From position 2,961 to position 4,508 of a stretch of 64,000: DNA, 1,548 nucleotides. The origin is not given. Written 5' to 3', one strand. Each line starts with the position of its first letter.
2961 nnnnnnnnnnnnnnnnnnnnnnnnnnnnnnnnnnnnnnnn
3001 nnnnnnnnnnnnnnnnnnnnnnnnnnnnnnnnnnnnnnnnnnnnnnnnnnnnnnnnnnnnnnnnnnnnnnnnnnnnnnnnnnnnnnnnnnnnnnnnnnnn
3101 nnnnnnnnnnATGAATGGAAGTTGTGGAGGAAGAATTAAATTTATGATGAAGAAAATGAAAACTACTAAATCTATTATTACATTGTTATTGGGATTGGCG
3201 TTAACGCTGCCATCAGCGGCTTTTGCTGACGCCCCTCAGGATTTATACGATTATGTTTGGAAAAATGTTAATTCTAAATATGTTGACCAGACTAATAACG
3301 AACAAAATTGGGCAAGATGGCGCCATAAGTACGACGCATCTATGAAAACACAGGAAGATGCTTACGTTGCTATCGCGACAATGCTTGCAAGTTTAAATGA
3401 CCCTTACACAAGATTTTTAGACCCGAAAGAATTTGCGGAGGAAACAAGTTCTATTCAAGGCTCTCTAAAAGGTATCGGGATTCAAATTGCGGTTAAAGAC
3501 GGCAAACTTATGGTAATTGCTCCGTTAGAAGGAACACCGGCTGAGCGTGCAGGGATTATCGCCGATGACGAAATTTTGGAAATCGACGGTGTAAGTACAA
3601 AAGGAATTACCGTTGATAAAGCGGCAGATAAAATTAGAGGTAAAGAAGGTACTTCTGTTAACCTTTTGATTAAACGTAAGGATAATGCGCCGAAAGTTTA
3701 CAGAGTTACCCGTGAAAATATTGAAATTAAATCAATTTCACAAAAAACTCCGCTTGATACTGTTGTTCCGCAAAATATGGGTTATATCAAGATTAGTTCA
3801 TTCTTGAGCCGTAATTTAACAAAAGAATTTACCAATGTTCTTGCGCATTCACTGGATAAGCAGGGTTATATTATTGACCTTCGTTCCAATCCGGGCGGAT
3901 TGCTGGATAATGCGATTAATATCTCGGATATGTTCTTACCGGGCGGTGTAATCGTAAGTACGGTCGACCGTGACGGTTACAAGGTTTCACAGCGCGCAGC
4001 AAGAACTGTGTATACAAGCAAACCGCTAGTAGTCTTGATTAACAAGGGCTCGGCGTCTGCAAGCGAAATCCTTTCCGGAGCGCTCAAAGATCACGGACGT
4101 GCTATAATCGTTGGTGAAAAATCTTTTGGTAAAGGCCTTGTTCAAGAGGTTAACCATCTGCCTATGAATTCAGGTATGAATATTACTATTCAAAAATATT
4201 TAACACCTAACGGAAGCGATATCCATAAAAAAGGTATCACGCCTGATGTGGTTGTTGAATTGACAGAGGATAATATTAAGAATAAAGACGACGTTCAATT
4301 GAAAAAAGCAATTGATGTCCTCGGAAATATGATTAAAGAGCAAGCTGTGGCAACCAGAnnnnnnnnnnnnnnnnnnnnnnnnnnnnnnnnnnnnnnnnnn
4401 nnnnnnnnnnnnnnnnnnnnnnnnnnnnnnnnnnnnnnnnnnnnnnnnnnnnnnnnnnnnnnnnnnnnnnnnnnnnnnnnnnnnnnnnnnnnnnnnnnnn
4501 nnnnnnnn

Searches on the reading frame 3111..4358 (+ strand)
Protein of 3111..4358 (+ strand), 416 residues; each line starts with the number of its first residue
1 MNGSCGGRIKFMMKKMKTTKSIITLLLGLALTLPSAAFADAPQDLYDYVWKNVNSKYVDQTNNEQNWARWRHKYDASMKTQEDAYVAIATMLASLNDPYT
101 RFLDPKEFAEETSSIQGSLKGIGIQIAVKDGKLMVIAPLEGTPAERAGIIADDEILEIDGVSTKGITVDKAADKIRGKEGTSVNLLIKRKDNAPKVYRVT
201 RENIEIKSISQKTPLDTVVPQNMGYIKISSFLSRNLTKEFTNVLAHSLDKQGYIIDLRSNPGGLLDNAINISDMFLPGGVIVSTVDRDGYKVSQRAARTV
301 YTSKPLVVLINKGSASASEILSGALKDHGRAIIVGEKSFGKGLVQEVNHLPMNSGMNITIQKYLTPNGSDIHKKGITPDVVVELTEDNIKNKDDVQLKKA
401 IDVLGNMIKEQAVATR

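Call 57: find_homologous_proteins(query=window:3111-4358:+, max_evalue=1e-50)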
Query window:3111-4358:+ (416 aa): 7449 proteins with E <= 1e-50 among 8000 candidates; the best 120 are listed.
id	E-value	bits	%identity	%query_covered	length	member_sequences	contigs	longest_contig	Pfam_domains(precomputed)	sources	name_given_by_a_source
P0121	2.6e-260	881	100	97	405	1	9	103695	PF17820.8,PF03572.24,PF00595.30,PF13180.13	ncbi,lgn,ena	-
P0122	3.6e-253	857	97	97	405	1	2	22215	PF17820.8,PF03572.24,PF00595.30,PF13180.13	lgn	-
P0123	3.7e-252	854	96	97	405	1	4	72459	PF17820.8,PF03572.24,PF00595.30,PF13180.13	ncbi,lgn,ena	-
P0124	3.1e-248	841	94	97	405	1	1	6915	PF17820.8,PF03572.24,PF00595.30,PF13180.13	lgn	-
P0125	1.0e-245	833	94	97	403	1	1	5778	PF17820.8,PF03572.24,PF00595.30,PF13180.13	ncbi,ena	-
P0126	3.4e-245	831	94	97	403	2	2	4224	PF17820.8,PF03572.24,PF00595.30,PF13180.13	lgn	-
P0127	3.6e-244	828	93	97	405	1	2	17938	PF17820.8,PF03572.24,PF00595.30,PF13180.13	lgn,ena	-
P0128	1.6e-242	822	93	97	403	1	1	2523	PF17820.8,PF03572.24,PF00595.30,PF13180.13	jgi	-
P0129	3.6e-238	808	90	97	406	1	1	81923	PF17820.8,PF03572.24,PF00595.30,PF13180.13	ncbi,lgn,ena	-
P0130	3.7e-237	805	89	97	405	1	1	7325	PF17820.8,PF03572.24,PF00595.30,PF13180.13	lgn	-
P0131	1.7e-236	802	91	96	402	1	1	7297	PF17820.8,PF03572.24,PF00595.30,PF13180.13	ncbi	-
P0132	2.5e-236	802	89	97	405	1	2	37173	PF17820.8,PF03572.24,PF00595.30,PF13180.13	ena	-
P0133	5.0e-236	801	90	95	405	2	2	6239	PF17820.8,PF03572.24,PF00595.30,PF13180.13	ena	-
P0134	7.2e-236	800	89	97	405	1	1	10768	PF17820.8,PF03572.24,PF00595.30,PF13180.13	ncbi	-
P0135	4.3e-235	798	92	91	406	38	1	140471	PF17820.8,PF03572.24,PF00595.30,PF13180.13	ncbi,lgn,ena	-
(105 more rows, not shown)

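Call 58: find_encoding_contigs(protein=P0123, flank=6000, max_places=3)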
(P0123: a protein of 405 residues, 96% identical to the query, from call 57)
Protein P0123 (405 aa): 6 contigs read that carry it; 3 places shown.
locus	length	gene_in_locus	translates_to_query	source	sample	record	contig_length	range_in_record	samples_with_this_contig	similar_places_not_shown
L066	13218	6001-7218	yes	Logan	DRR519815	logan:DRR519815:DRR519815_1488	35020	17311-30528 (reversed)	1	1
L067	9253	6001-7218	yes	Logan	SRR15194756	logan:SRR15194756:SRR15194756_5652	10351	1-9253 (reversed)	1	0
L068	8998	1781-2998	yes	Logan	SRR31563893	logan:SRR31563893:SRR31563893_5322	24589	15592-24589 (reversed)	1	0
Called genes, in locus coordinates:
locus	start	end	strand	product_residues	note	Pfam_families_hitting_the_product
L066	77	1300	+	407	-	PF00579:tRNA-synt_1b, PF22421:SYY_C-terminal, PF01479:S4 (weak)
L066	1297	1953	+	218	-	PF00132:Hexapep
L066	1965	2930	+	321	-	PF08240:ADH_N, PF16912:Glu_dehyd_C, PF00107:ADH_zinc_N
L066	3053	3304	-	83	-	-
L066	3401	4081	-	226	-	-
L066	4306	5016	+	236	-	PF08241:Methyltransf_11 (weak), PF08242:Methyltransf_12 (weak), PF13649:Methyltransf_25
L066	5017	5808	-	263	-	PF01513:NAD_kinase, PF20143:NAD_kinase_C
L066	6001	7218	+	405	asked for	PF00595:PDZ, PF13180:PDZ_2 (weak), PF17820:PDZ_6, PF03572:Peptidase_S41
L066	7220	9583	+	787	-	PF01368:DHH, PF02272:DHHA1, PF17768:RecJ_OB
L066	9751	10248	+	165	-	-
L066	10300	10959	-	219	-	PF00702:Hydrolase, PF12710:HAD, PF13419:HAD_2, PF13242:Hydrolase_like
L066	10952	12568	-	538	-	PF00682:HMGL-like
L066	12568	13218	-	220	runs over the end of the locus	PF02348:CTP_transf_3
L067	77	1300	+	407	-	PF00579:tRNA-synt_1b, PF22421:SYY_C-terminal, PF01479:S4 (weak)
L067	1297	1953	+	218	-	PF00132:Hexapep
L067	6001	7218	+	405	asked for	PF00595:PDZ, PF13180:PDZ_2 (weak), PF17820:PDZ_6, PF03572:Peptidase_S41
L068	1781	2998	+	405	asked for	PF00595:PDZ, PF13180:PDZ_2 (weak), PF17820:PDZ_6, PF03572:Peptidase_S41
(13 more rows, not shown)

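Call 59: find_encoding_contigs(protein=P0129, flank=6000, max_places=2)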
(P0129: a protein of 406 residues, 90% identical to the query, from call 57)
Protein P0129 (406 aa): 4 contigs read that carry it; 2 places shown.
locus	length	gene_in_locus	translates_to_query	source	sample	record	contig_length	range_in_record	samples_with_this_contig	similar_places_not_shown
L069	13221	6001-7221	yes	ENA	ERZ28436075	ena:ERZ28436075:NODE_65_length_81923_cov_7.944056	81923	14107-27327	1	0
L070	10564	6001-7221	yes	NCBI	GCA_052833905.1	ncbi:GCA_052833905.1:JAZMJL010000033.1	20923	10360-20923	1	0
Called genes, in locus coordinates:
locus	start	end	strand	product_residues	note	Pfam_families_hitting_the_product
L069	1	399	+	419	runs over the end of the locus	PF00919:UPF0004, PF04055:Radical_SAM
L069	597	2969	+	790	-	-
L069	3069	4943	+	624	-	-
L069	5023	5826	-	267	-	PF01513:NAD_kinase, PF20143:NAD_kinase_C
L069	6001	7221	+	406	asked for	PF00595:PDZ, PF13180:PDZ_2 (weak), PF17820:PDZ_6, PF03572:Peptidase_S41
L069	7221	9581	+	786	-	PF01368:DHH, PF02272:DHHA1, PF17768:RecJ_OB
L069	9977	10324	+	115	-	-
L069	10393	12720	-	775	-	PF13539:Peptidase_M15_4 (weak)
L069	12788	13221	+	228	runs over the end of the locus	-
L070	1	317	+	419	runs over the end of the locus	PF00919:UPF0004, PF04055:Radical_SAM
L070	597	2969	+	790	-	-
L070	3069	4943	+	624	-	-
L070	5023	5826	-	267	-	PF01513:NAD_kinase, PF20143:NAD_kinase_C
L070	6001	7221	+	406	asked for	PF00595:PDZ, PF13180:PDZ_2 (weak), PF17820:PDZ_6, PF03572:Peptidase_S41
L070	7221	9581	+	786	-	PF01368:DHH, PF02272:DHHA1, PF17768:RecJ_OB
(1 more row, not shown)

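Call 60: find_encoding_contigs(protein=P0135, flank=6000, max_places=2)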
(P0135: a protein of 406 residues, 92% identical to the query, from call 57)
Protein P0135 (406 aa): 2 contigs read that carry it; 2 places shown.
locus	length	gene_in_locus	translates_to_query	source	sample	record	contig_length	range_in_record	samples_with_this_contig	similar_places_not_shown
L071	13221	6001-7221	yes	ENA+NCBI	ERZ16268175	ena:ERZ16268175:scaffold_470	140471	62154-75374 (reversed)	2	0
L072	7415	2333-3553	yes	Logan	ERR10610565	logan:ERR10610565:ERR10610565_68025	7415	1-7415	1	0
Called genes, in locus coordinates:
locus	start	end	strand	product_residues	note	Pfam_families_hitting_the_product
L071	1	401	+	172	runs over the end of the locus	PF03548:LolA (faint)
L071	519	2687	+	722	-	-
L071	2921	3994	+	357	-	PF21212:Dimerisation2-like_dom, PF00891:Methyltransf_2 (weak)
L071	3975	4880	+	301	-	-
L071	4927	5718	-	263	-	PF01513:NAD_kinase, PF20143:NAD_kinase_C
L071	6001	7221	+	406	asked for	PF00595:PDZ, PF13180:PDZ_2 (weak), PF17820:PDZ_6, PF03572:Peptidase_S41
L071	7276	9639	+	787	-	PF01368:DHH, PF02272:DHHA1, PF17768:RecJ_OB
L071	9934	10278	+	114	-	-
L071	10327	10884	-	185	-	-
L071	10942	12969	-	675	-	PF00535:Glycos_transf_2, PF10111:Glyco_tranf_2_2, PF13641:Glyco_tranf_2_3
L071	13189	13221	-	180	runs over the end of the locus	PF00589:Phage_integrase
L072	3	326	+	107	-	?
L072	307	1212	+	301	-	-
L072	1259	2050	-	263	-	PF01513:NAD_kinase, PF20143:NAD_kinase_C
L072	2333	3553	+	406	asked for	PF00595:PDZ, PF13180:PDZ_2 (weak), PF17820:PDZ_6, PF03572:Peptidase_S41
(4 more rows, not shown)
